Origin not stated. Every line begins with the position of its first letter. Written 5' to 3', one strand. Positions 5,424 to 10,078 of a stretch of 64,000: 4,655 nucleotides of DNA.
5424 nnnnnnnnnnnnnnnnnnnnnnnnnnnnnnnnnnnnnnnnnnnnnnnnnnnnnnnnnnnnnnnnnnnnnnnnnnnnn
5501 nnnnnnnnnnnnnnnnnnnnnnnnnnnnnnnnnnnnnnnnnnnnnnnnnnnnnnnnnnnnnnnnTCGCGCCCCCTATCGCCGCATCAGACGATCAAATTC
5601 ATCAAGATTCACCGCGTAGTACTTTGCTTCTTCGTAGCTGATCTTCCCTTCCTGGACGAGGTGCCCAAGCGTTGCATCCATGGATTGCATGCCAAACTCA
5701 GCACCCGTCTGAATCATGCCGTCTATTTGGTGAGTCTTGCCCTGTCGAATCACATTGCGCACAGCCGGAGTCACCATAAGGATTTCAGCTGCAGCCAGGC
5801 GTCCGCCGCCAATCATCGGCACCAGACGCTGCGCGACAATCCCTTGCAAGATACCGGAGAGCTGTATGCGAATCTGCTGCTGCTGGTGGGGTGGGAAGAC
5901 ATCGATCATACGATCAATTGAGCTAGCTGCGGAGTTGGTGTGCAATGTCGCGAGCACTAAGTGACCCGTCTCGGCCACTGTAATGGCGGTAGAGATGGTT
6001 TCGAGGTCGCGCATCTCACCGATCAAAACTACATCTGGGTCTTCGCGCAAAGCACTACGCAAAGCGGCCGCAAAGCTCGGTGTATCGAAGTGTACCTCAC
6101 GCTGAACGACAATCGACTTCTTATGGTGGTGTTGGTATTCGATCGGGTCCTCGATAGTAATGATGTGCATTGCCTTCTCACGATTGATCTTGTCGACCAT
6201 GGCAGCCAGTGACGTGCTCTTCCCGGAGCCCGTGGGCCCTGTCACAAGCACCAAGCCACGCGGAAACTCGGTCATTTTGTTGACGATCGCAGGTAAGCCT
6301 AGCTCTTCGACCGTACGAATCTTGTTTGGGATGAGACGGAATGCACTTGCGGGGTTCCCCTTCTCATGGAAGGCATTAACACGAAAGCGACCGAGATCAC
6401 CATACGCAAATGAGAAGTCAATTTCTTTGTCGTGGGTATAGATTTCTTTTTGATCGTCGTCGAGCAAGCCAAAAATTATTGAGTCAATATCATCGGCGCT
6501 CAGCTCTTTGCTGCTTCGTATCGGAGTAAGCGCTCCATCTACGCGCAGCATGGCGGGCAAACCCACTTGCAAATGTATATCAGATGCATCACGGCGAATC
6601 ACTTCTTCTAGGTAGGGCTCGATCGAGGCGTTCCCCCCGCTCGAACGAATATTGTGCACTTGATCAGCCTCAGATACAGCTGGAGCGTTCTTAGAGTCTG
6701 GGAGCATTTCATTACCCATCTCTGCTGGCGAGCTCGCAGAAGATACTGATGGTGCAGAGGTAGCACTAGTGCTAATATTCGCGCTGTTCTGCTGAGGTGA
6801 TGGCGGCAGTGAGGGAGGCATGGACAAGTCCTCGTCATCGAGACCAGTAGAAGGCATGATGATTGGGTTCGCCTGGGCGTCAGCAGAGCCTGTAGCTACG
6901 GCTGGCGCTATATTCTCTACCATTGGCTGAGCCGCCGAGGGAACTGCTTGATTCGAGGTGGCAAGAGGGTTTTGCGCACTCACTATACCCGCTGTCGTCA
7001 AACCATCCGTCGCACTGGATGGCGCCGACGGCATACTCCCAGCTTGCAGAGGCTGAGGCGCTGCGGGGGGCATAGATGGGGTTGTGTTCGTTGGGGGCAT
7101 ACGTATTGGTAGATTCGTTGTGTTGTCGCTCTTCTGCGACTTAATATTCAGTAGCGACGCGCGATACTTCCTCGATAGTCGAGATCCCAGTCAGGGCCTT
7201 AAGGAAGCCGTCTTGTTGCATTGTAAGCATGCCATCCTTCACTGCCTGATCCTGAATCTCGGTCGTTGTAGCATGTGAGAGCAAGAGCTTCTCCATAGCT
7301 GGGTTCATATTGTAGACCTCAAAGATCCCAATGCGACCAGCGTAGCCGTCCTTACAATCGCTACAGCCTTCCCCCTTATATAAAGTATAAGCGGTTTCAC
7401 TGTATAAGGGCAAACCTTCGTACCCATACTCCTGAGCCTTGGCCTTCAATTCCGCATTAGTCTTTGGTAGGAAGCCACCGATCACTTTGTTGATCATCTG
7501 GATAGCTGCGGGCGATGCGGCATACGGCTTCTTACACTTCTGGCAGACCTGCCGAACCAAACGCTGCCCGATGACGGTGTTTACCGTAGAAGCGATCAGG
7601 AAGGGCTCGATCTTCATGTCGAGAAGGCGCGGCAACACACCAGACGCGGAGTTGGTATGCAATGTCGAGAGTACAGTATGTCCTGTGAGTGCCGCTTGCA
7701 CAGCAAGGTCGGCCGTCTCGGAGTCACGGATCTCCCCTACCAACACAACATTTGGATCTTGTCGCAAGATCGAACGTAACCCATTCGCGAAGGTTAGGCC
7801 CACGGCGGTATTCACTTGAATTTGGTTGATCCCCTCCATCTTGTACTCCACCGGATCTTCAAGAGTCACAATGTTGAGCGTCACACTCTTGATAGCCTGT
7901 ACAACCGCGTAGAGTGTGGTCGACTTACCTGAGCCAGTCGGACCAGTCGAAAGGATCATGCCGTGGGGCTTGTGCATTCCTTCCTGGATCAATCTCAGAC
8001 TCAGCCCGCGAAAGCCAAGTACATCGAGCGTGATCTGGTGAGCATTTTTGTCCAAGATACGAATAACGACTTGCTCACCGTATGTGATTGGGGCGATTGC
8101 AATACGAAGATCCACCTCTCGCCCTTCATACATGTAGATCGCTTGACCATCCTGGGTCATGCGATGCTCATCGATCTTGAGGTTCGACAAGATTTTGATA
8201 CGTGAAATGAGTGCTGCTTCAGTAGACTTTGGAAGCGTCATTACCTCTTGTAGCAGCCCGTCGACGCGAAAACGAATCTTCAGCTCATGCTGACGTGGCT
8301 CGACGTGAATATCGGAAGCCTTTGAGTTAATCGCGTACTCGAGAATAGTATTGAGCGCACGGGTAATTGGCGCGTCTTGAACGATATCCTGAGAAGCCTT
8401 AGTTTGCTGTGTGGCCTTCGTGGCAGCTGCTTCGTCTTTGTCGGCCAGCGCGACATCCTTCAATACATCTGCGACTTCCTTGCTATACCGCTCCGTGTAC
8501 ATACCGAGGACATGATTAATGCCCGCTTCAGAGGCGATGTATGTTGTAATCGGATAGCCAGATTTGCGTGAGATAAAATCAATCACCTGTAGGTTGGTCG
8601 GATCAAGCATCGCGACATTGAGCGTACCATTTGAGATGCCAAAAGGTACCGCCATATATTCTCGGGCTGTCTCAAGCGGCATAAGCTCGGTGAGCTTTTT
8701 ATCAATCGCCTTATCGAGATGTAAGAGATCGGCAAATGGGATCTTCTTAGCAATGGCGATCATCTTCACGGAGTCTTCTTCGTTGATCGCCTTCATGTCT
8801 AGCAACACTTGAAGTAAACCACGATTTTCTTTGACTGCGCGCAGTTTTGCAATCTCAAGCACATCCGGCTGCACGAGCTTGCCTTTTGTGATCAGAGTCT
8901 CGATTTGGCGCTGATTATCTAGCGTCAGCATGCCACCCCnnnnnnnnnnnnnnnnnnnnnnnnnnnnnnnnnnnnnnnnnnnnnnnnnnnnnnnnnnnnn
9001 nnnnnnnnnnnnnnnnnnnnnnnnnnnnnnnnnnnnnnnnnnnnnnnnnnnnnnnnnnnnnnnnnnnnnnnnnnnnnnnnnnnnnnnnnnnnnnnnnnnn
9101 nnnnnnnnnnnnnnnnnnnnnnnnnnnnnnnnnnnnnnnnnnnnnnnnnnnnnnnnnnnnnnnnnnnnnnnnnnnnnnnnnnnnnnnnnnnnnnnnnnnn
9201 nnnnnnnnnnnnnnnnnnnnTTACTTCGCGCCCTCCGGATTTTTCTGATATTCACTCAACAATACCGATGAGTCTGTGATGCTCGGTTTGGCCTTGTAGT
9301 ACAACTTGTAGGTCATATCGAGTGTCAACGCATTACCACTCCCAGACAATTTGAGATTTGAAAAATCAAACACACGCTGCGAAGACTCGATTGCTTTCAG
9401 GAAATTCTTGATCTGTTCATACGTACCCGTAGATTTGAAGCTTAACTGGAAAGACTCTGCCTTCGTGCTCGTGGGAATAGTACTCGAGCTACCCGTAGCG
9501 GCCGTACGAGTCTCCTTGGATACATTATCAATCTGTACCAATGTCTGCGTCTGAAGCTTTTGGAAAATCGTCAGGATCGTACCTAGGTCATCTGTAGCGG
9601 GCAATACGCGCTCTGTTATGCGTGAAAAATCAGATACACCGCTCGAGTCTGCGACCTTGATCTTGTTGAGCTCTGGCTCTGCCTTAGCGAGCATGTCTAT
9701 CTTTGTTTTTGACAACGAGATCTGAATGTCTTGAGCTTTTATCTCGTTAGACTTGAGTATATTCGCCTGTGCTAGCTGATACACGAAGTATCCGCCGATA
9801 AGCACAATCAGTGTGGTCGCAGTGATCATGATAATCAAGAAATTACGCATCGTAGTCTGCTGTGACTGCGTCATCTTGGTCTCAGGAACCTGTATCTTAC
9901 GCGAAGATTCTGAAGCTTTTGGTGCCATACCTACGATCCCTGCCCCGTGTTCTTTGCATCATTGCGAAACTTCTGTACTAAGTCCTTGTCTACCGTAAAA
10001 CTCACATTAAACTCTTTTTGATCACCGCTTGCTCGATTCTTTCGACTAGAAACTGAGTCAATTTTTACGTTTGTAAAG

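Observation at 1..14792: Single-strand ~15 kb type IV pilus super-operon with no secretin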

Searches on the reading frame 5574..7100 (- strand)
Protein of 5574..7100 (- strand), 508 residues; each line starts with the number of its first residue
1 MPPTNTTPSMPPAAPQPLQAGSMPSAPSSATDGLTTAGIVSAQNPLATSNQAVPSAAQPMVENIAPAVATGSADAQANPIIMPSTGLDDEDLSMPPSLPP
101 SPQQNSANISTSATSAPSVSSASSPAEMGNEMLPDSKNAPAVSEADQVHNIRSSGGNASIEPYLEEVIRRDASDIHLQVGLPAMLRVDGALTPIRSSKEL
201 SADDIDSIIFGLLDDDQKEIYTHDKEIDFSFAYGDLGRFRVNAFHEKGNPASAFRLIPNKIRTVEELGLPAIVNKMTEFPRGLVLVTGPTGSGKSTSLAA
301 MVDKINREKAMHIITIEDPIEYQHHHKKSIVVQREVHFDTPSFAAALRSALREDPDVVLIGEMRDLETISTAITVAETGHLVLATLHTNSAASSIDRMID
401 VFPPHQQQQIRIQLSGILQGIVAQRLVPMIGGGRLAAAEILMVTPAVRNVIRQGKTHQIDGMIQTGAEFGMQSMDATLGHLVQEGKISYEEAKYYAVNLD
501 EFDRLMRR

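Call 3: search_protein_families(library=pfam, proteins=[window:5574-7100:-], max_evalue=0.01)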
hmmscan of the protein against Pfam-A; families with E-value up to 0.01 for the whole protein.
window:5574-7100:- (508 aa): 11 families
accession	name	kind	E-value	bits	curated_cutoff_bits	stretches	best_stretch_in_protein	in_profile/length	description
PF00437.27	T2SSE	-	7.6e-52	176.6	24.9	1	160-428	12-279/370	Type II/IV secretion system protein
PF25199.1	nSTAND_NTPase5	-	6.4e-05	23.2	34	1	274-366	34-135/145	Novel STAND NTPase 5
PF13604.12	AAA_30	-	0.00015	22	27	1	272-311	9-47/191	AAA domain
PF13401.12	AAA_22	-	0.00017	22.4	27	1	280-348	4-55/130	AAA domain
PF13191.12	AAA_16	-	0.00042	21.3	32.6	1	280-319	24-59/167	AAA ATPase domain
PF13555.12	AAA_29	-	0.00054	20.1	27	1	280-301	21-42/61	P-loop containing region of AAA domain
PF13476.12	AAA_23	-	0.00074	20.6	27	1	278-301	16-39/201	AAA domain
PF03266.21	NTPase_1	-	0.0021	18.4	23.9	0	284-308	2-26/168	NTPase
PF01935.23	DUF87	-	0.0033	18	23.2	1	285-317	27-59/220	Helicase HerA, central domain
PF13173.12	AAA_14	-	0.0044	17.5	27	1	283-332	4-50/129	AAA domain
PF00265.24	TK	-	0.005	17.2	20.6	1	283-386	3-111/176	Thymidine kinase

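Call 34: search_protein_families(library=ncbifam, proteins=[window:5574-7100:-], max_evalue=0.01)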
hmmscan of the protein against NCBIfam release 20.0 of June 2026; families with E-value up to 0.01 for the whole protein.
window:5574-7100:- (508 aa): 22 families
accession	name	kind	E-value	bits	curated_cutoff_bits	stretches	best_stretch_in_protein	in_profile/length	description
TIGR01420.1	pilT_fam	subfamily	7e-141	469.4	319.1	1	160-498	2-340/343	PilT/PilU family type 4a pilus ATPase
TIGR02533.1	type_II_gspE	equivalog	4.6e-48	164.1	630.25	1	161-429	114-381/486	type II secretion system ATPase GspE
TIGR02525.1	plasmid_TraJ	equivalog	2.1e-44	152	368.3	1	197-493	60-364/372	plasmid transfer ATPase TraJ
NF007755.0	PRK10436.1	equivalog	1e-42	146.4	617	1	157-427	86-355/465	type II secretion system protein GspE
TIGR02524.1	dot_icm_DotB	equivalog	3.7e-41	141.5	463.3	1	162-487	8-345/358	Dot/Icm type IV secretion system ATPase DotB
TIGR02538.1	type_IV_pilB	equivalog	8.6e-41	140.2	675.65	1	163-402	188-433/564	type IV-A pilus assembly ATPase PilB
NF041000.1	ATPase_ComGA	equivalog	1.9e-38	132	300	1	271-428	115-266/267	competence type IV pilus ATPase ComGA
NF053534.1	T4PilAsmATPsTfpB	equivalog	9.4e-38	129.9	850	1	264-428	315-473/584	type IV pilus assembly ATPase TfpB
TIGR02782.1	TrbB_P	equivalog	8e-16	58.2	304.55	1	284-407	139-261/303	P-type conjugative transfer ATPase TrbB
NF058587.1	archaellum_moto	equivalog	1.7e-15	56.8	550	1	284-398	278-393/527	archaellum flagellar ATPase motor FlaI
TIGR02788.1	VirB11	equivalog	1.5e-14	53.8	249.95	1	284-402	147-266/308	P-type DNA transfer ATPase VirB11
NF010469.0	PRK13894.1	subfamily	3.1e-12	46.5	508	1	284-407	152-273/320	conjugal transfer ATPase TrbB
TIGR03819.1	heli_sec_ATPase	hypoth_equivalog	4.7e-12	45.8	373.15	1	281-394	178-293/340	TadA family conjugal transfer-associated ATPase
NF010407.0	PRK13833.1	subfamily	6.6e-12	45.5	499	1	284-412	147-273/323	conjugal transfer protein TrbB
NF053672.1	bindosome_BasE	exception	3.2e-10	39.4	1000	1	283-415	272-405/512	bindosome assembly system ATPase subunit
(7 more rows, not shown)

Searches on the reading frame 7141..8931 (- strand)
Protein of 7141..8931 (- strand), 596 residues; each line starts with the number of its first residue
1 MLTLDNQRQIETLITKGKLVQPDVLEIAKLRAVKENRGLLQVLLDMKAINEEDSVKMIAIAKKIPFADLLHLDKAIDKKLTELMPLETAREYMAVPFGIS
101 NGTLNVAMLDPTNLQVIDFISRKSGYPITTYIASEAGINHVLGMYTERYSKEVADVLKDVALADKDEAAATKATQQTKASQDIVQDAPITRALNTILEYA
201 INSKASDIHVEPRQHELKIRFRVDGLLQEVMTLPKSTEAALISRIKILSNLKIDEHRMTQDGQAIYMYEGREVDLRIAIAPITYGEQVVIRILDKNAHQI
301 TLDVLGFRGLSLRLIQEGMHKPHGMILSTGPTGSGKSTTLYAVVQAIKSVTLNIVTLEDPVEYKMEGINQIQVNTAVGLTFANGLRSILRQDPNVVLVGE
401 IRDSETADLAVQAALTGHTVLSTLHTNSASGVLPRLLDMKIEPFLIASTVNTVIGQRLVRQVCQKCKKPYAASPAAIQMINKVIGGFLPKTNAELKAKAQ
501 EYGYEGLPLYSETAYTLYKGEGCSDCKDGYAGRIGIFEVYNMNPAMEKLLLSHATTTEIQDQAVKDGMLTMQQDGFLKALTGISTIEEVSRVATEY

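Call 3: search_protein_families(library=pfam, proteins=[window:7141-8931:-], max_evalue=0.01)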
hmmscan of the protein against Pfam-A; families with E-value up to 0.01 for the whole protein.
window:7141-8931:- (596 aa): 4 families
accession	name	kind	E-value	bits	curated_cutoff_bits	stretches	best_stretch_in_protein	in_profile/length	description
PF00437.27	T2SSE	-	1.2e-123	412.9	24.9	1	185-591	4-370/370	Type II/IV secretion system protein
PF05157.20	MshEN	-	4.7e-14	52.6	23.1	1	73-145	10-83/90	MshEN domain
PF13555.12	AAA_29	-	0.0033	17.6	27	1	321-344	20-43/61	P-loop containing region of AAA domain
PF13604.12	AAA_30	-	0.0072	16.5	27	0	314-355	9-50/191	AAA domain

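Call 11: find_related_loci(query=window:7141-8931:-, collection=genome_contigs, flank=10000)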
Query window:7141-8931:- (596 aa) in genome_contigs; peptide patterns used: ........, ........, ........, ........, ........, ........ (x = any residue, [..] = any of these).
24 stretches matched a pattern; 7 encode a relative of the query (tblastn E <= 1e-3); 7 distinct loci.
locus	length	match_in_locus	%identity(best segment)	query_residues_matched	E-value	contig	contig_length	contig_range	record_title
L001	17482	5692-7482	80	1-596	0e+0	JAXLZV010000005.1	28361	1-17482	MAG: Candidatus Saccharibacteria bacterium isolate STL-PAT11 C3.191.fa-5, whole genome shotgun sequence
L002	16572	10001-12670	79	1-596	0e+0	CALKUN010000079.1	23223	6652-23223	MAG TPA_asm: uncultured Candidatus Saccharibacteria bacterium isolate SRR6231156_bin.93_CONCOCT_v1.1_MAG genome assembly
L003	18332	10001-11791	86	1-596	0e+0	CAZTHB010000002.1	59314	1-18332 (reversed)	MAG TPA_asm: uncultured Candidatus Saccharibacteria bacterium isolate SRP257259_co1_77 genome assembly, contig: NODE_474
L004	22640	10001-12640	65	5-596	0e+0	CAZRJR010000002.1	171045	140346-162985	MAG TPA_asm: uncultured Candidatus Saccharibacteria bacterium isolate SRP173033_co2_82 genome assembly, contig: NODE_25_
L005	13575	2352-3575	45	174-593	1e-117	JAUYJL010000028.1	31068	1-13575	MAG: Candidatus Peregrinibacteria bacterium isolate C24_metabat.bin.136 C24_k141_1103221, whole genome shotgun sequence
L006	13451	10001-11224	45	174-593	1e-117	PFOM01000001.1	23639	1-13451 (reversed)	MAG: Candidatus Peregrinibacteria bacterium CG_4_10_14_0_2_um_filter_38_24 CG_4_10_14_0.2_scaffold_810_c, whole genome s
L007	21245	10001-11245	45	167-593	8e-117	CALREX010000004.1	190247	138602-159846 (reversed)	MAG: Candidatus Peribacteria bacterium isolate Ike-200m-53 genome assembly, contig: Ike-200-c16, whole genome shotgun se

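Call 34: search_protein_families(library=ncbifam, proteins=[window:7141-8931:-], max_evalue=0.01)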
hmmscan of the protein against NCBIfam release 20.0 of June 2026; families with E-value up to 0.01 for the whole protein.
window:7141-8931:- (596 aa): 21 families
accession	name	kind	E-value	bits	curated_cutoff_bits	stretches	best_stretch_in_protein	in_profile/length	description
TIGR02538.1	type_IV_pilB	equivalog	2.7e-157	524.8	675.65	1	10-594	2-563/564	type IV-A pilus assembly ATPase PilB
TIGR02533.1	type_II_gspE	equivalog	8.6e-157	522.7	630.25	1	83-592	3-485/486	type II secretion system ATPase GspE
NF007755.0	PRK10436.1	equivalog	2.2e-124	415.7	617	1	89-593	14-459/465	type II secretion system protein GspE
NF053534.1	T4PilAsmATPsTfpB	equivalog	1.5e-120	403.4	850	1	41-593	46-582/584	type IV pilus assembly ATPase TfpB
NF041000.1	ATPase_ComGA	equivalog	9.8e-78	260.8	300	1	195-460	2-266/267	competence type IV pilus ATPase ComGA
TIGR01420.1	pilT_fam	subfamily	3.5e-48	164.6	319.1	1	193-466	2-275/343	PilT/PilU family type 4a pilus ATPase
TIGR02525.1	plasmid_TraJ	equivalog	1.3e-25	90.2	368.3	1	317-440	143-273/372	plasmid transfer ATPase TraJ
TIGR02524.1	dot_icm_DotB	equivalog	3.2e-20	72.7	463.3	1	318-459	129-285/358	Dot/Icm type IV secretion system ATPase DotB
TIGR02782.1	TrbB_P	equivalog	1.5e-16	60.6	304.55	1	324-440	137-256/303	P-type conjugative transfer ATPase TrbB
NF058587.1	archaellum_moto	equivalog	8.4e-16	57.8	550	1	326-460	278-418/527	archaellum flagellar ATPase motor FlaI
NF010469.0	PRK13894.1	subfamily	1.1e-14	54.5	508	1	321-438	147-266/320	conjugal transfer ATPase TrbB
NF010407.0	PRK13833.1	subfamily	1.5e-13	50.9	499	1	315-455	137-276/323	conjugal transfer protein TrbB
TIGR02788.1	VirB11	equivalog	1.3e-12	47.4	249.95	1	326-440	147-266/308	P-type DNA transfer ATPase VirB11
TIGR03819.1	heli_sec_ATPase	hypoth_equivalog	5.7e-11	42.2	373.15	1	179-437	41-298/340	TadA family conjugal transfer-associated ATPase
NF053672.1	bindosome_BasE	exception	6.8e-09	35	1000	1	328-436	275-388/512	bindosome assembly system ATPase subunit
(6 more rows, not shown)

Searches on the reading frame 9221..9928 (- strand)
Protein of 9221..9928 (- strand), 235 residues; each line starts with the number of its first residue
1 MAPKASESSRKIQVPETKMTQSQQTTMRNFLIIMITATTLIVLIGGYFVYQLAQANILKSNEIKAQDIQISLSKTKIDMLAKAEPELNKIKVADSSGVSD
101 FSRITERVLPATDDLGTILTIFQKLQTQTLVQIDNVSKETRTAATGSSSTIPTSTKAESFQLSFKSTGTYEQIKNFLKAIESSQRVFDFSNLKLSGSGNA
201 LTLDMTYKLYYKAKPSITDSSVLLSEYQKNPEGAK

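Call 3: search_protein_families(library=pfam, proteins=[window:9221-9928:-], max_evalue=0.01)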
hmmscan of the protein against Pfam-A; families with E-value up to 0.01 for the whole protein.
window:9221-9928:- (235 aa): 1 family
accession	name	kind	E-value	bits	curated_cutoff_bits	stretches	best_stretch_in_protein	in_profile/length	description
PF04350.18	PilO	-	0.0047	17.5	22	1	162-210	89-141/145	Pilus assembly protein, PilO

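Call 34: search_protein_families(library=ncbifam, proteins=[window:9221-9928:-], max_evalue=0.01)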
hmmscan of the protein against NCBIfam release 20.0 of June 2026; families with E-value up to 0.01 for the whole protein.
window:9221-9928:- (235 aa): 1 family
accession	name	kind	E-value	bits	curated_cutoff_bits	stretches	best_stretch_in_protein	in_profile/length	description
NF008652.0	PRK11649.1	equivalog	0.00065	18.5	341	1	31-196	22-189/439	murein DD-endopeptidase MepM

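Call 61: search_protein_families(library=pfam, proteins=[window:9221-9928:-], max_evalue=1)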
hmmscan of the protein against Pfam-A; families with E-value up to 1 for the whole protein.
window:9221-9928:- (235 aa): 5 families
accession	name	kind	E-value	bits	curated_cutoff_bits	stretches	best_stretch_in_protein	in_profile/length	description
PF04350.18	PilO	-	0.0047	17.5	22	1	162-210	89-141/145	Pilus assembly protein, PilO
PF07782.18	DC_STAMP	-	0.023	15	25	1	5-101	30-112/191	DC-STAMP-like protein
PF07559.19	FlgE_D2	-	0.037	15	22.7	1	130-205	55-120/142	Flagellar basal body protein FlaE D2 domain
PF14454.12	Prok_Ub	-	0.045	14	25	1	184-223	6-45/64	Prokaryotic Ubiquitin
PF22222.1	Cpf1_PI-like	-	0.049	14.7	27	1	156-182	62-88/91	CRISPR-associated endonuclease Cpf1 PI domain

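Call 72: search_solved_structures(query=A3, max_evalue=10)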
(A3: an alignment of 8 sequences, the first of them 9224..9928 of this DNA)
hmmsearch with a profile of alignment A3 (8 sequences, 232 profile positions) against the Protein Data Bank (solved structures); distinct sequences matched with E-value up to 10: 4.
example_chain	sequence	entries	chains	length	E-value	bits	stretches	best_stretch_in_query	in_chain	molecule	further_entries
3jc8_Oa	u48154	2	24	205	2.2e-05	27.1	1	107-205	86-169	PilO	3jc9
24vc_C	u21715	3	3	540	1.3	11.4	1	36-78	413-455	Lysosomal cobalamin transport escort protein LMBD1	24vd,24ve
3lhp_S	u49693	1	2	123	1.4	11.4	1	83-149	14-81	4E10_D0_1ISEA_004_N (T93)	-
8th8_S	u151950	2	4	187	4.4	9.7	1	51-114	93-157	Coiled-coil domain-containing protein 153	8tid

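Call 73: search_protein_families(library=pfam, alignment_id=A3, max_evalue=0.1)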
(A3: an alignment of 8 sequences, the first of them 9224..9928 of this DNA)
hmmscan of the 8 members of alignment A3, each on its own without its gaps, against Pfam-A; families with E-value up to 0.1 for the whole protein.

A. member 1, window:9224-9928:- (235 aa): 5 families
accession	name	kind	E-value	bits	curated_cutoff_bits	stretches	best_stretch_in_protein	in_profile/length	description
PF04350.18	PilO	-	0.0047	17.5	22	1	162-210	89-141/145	Pilus assembly protein, PilO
PF07782.18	DC_STAMP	-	0.023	15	25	1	5-101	30-112/191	DC-STAMP-like protein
PF07559.19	FlgE_D2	-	0.037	15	22.7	1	130-205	55-120/142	Flagellar basal body protein FlaE D2 domain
PF14454.12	Prok_Ub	-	0.045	14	25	0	184-223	6-45/64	Prokaryotic Ubiquitin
PF22222.1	Cpf1_PI-like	-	0.049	14.7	27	0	156-182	62-88/91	CRISPR-associated endonuclease Cpf1 PI domain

B. families by the number of members that match (of 8 scanned): 19 families
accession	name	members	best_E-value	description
PF04350.18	PilO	6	4.6e-07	Pilus assembly protein, PilO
PF07559.19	FlgE_D2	2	0.023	Flagellar basal body protein FlaE D2 domain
PF10741.14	T2SSM_b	2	0.028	Type II secretion system (T2SS), protein M subtype b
PF22222.1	Cpf1_PI-like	2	0.03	CRISPR-associated endonuclease Cpf1 PI domain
PF04689.18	S1FA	1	0.0013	DNA binding protein S1FA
PF04977.20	DivIC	1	0.007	Septum formation initiator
PF11337.13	DUF3139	1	0.021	Protein of unknown function (DUF3139)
PF07782.18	DC_STAMP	1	0.023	DC-STAMP-like protein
PF04625.18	DEC-1_N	1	0.024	DEC-1 protein, N-terminal region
PF04222.17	DUF416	1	0.029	Protein of unknown function (DUF416)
PF25140.1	PGAP1_TMD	1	0.044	GPI inositol-deacylase transmembrane domain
PF14454.12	Prok_Ub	1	0.045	Prokaryotic Ubiquitin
PF23175.1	bHLH_STRA8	1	0.048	Stimulated by retinoic acid gene 8 protein bHLH domain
PF11035.13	SNAPC2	1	0.052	Small nuclear RNA activating complex (SNAPc), subunit 2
PF23828.1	DUF7198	1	0.059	Family of unknown function (DUF7198)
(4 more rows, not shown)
